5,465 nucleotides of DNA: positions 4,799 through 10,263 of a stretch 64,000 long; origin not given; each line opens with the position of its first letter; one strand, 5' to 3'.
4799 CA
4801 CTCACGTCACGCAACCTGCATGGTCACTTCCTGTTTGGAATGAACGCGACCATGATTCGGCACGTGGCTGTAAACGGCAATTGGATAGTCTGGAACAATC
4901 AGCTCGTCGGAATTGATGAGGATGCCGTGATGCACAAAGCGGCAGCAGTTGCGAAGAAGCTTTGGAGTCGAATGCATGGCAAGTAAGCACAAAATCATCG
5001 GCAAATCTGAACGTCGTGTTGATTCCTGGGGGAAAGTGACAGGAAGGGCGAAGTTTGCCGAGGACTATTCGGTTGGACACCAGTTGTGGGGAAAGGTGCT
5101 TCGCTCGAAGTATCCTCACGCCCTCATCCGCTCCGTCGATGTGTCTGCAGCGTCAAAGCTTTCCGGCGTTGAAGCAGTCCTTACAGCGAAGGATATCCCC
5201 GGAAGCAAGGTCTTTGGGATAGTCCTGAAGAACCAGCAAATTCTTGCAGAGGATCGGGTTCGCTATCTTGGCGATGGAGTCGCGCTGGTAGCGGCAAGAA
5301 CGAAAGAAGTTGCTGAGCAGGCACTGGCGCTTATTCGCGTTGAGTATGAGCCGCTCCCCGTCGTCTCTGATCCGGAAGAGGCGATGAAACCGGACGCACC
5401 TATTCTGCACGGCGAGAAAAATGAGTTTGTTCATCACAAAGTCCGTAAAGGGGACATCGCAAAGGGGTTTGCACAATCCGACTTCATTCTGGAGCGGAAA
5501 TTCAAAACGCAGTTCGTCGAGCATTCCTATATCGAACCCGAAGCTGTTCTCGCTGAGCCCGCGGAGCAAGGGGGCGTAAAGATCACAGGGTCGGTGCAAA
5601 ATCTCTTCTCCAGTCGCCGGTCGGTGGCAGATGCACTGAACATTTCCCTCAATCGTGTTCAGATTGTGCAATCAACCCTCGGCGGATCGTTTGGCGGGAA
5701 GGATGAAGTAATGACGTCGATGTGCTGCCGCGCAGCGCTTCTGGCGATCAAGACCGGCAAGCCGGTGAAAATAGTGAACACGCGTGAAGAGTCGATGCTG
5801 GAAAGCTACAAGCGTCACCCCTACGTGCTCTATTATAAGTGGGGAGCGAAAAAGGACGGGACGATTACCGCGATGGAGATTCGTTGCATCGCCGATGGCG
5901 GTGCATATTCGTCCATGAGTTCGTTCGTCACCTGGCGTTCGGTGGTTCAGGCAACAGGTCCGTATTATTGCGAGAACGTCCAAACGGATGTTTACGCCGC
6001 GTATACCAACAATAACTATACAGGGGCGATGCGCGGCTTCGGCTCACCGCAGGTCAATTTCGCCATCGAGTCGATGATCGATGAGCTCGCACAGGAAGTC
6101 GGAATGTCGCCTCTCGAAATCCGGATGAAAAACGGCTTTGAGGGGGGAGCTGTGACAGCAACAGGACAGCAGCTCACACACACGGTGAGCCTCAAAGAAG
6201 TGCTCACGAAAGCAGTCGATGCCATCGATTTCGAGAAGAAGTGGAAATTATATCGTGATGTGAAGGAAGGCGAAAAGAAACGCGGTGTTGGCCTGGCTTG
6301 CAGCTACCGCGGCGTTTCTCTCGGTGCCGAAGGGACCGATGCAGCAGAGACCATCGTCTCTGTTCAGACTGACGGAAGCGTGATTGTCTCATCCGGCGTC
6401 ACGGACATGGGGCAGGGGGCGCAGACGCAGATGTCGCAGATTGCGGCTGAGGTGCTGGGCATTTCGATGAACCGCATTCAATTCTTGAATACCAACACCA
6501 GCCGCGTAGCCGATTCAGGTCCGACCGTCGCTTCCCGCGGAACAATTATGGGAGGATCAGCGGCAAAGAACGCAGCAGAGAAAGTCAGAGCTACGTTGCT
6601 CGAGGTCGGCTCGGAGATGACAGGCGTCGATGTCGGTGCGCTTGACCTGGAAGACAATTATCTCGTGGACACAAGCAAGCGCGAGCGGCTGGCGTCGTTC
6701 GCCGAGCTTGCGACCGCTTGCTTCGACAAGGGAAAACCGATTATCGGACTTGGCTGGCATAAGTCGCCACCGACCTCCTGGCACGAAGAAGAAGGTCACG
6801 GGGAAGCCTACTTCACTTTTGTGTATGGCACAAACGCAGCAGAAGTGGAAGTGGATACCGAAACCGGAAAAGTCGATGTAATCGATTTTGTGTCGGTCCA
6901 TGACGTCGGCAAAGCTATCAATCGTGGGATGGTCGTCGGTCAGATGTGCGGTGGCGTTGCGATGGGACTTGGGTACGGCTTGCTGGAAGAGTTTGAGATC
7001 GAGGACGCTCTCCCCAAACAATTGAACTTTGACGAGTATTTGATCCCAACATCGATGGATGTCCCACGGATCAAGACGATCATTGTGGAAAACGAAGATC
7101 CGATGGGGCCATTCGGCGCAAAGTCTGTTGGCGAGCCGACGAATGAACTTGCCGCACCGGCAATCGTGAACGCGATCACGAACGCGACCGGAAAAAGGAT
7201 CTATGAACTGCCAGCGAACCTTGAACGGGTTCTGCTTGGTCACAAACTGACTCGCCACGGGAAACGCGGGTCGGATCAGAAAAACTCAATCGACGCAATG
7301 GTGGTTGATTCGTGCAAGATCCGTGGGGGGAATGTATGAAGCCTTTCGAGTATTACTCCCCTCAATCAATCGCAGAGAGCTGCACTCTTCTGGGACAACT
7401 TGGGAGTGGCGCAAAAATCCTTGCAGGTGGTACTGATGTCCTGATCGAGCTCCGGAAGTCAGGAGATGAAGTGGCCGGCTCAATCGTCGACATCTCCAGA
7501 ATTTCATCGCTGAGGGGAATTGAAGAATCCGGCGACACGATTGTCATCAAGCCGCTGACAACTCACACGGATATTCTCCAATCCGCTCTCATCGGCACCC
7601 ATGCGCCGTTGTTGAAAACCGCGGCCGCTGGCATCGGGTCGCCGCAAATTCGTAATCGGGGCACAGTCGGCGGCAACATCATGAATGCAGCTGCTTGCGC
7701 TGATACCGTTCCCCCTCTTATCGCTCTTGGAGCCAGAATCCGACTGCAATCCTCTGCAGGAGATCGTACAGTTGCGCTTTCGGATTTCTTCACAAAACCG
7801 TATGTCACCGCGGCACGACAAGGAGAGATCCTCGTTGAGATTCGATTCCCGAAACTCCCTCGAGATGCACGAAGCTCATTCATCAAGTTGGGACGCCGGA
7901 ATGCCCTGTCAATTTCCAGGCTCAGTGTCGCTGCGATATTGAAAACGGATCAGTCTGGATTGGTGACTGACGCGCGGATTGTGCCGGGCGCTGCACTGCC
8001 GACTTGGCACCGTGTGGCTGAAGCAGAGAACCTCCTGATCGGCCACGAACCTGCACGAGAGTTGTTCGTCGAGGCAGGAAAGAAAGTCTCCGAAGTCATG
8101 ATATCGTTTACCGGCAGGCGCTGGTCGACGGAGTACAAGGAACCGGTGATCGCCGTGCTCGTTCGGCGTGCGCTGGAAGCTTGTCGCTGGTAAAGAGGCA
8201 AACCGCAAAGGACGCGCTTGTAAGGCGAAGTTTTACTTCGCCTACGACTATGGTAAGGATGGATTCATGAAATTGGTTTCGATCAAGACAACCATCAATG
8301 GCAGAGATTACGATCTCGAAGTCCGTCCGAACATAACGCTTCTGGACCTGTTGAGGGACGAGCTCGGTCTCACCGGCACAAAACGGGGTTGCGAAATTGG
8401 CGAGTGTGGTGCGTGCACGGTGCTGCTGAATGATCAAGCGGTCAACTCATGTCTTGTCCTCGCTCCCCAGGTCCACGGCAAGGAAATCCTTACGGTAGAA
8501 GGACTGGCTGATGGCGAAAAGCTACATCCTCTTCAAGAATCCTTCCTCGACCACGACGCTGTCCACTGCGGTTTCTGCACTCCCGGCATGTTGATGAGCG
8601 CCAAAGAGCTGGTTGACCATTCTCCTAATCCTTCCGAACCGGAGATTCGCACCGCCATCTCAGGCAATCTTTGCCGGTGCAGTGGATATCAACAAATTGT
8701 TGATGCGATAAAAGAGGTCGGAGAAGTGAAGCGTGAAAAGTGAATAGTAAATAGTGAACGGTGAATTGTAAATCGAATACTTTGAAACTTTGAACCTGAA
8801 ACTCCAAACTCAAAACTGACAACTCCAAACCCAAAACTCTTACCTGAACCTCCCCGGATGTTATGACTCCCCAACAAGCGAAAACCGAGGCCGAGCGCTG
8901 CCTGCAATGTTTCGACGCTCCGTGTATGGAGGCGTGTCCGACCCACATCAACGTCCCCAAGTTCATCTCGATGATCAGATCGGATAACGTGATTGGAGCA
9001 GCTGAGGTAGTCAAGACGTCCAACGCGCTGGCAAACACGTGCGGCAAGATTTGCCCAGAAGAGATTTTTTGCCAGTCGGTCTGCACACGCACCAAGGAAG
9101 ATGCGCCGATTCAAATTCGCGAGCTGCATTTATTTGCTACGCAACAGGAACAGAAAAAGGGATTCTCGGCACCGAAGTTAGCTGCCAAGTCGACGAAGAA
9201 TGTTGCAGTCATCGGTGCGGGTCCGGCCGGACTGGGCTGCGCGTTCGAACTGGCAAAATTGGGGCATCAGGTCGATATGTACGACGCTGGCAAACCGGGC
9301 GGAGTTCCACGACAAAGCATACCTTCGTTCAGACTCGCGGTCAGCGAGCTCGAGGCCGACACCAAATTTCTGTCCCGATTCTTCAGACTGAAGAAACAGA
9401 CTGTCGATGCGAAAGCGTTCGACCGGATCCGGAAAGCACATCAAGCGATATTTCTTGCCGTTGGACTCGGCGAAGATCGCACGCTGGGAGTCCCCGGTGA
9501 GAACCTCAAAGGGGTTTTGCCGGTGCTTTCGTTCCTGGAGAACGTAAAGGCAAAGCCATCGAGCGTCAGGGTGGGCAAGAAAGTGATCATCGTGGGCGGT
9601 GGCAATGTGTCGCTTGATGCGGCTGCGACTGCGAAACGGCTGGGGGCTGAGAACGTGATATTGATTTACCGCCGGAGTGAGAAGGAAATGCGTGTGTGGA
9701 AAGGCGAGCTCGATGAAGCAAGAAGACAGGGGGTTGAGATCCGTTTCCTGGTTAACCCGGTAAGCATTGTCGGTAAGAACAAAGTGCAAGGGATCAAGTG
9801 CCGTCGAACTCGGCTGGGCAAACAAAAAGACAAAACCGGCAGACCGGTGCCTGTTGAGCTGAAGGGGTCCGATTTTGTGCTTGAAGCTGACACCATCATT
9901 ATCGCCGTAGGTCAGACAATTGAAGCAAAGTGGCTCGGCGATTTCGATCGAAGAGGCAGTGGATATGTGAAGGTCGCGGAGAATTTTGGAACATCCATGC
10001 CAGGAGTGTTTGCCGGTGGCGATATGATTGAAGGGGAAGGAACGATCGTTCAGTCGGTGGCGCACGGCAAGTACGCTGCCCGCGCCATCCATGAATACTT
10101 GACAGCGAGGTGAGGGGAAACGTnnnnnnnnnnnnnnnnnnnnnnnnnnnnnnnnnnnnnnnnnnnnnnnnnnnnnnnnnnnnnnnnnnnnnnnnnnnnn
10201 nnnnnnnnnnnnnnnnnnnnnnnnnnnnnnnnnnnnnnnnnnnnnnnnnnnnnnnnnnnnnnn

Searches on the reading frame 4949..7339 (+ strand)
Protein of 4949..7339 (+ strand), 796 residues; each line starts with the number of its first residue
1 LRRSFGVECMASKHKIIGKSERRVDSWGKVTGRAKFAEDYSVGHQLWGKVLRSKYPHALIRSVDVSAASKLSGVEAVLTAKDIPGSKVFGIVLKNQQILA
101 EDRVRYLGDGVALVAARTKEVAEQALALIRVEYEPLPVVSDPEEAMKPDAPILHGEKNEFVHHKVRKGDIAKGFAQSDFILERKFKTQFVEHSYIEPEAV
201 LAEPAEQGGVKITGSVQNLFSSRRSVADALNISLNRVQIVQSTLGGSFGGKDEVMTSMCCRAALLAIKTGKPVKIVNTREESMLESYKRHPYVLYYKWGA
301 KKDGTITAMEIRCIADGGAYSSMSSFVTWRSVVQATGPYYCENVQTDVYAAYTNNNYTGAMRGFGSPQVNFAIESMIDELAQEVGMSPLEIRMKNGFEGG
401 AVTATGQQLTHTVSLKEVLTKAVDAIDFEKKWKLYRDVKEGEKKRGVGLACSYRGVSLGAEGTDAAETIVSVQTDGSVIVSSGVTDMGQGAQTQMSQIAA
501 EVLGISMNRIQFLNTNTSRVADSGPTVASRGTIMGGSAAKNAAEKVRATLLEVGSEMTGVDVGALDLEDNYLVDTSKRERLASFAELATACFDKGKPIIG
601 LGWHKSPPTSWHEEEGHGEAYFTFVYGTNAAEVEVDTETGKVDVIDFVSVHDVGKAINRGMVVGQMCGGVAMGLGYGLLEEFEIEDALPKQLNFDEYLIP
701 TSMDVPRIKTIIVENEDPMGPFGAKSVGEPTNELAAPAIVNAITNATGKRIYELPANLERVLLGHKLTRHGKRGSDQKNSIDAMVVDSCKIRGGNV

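Call 11: search_protein_families(library=pfam, proteins=[window:4949-7339:+])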
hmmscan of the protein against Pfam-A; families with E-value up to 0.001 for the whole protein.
window:4949-7339:+ (796 aa): 3 families
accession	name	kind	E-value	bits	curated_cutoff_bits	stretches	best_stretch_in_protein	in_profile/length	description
PF02738.23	MoCoBD_1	-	1.5e-83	280.1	27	1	155-395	3-243/244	Molybdopterin cofactor-binding domain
PF20256.3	MoCoBD_2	-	1.6e-79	267.8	27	1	422-706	2-283/283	Molybdopterin cofactor-binding domain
PF01315.27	Ald_Xan_dh_C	-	2.5e-29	102.2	31.3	1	31-137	1-110/110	Aldehyde oxidase and xanthine dehydrogenase, a/b hammerhead domain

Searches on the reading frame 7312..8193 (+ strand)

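Call 11: search_protein_families(library=pfam, proteins=[window:7312-8193:+])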
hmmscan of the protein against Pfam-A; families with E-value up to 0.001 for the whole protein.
window:7312-8193:+ (293 aa): 2 families
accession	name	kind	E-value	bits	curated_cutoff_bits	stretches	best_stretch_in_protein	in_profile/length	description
PF00941.27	FAD_binding_5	-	1.3e-47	162.2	27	1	11-181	2-169/170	FAD binding domain in molybdopterin dehydrogenase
PF03450.22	CO_deh_flav_C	-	2.8e-11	43.9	25.5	1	192-289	4-100/102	CO dehydrogenase flavoprotein C-terminal domain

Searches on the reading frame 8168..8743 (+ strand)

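Call 11: search_protein_families(library=pfam, proteins=[window:8168-8743:+])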
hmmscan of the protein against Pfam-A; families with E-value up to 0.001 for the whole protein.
window:8168-8743:+ (191 aa): 3 families
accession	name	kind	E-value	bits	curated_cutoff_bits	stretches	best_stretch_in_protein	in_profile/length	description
PF01799.25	Fer2_2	-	5e-32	110.3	30.3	1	109-182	1-75/75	[2Fe-2S] binding domain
PF00111.32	Fer2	-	2.6e-08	34.1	21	1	42-95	2-55/77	2Fe-2S iron-sulfur cluster binding domain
PF13085.11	Fer2_3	-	0.00024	21.5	27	1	71-124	48-91/107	2Fe-2S iron-sulfur cluster binding domain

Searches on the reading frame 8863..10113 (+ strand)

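Call 11: search_protein_families(library=pfam, proteins=[window:8863-10113:+])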
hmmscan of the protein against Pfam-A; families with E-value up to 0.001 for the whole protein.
window:8863-10113:+ (416 aa): 12 families
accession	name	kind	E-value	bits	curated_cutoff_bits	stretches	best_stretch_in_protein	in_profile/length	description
PF07992.20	Pyr_redox_2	-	2.3e-30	106.4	26.1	1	113-402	2-291/291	Pyridine nucleotide-disulphide oxidoreductase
PF14691.11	Fer4_20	-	2e-29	102.1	25.8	1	2-100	13-112/113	Dihydroprymidine dehydrogenase domain II, 4Fe-4S cluster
PF13738.12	Pyr_redox_3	-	3.1e-11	43.5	30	1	203-385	136-304/305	Pyridine nucleotide-disulphide oxidoreductase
PF00070.33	Pyr_redox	-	1e-09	39.2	22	1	240-313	1-79/82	Pyridine nucleotide-disulphide oxidoreductase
PF01262.27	AlaDh_PNT_C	-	3.1e-08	33.7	23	1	240-272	30-62/214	Alanine dehydrogenase/PNT, C-terminal domain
PF01266.30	DAO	-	7.7e-08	32.7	27.9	1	114-147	2-37/353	FAD dependent oxidoreductase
PF03486.20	HI0933_like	-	7.6e-07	29.3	50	1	113-144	2-33/244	HI0933-like protein Rossmann domain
PF13450.12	NAD_binding_8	-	2.2e-06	28.3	21.9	1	116-147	1-33/68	NAD(P)-binding Rossmann-like domain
PF01134.28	GIDA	-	3.1e-06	26.9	22.1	1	114-140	2-28/391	Glucose inhibited division protein A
PF00890.30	FAD_binding_2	-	1.2e-05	25.2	20.4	0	114-144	2-32/414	FAD binding domain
PF02826.25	2-Hacid_dh_C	-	7.4e-05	22.6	25.1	0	86-191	9-119/178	D-isomer specific 2-hydroxyacid dehydrogenase, NAD binding domain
PF01494.25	FAD_binding_3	-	0.00024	20.9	22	0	113-139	3-29/349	FAD binding domain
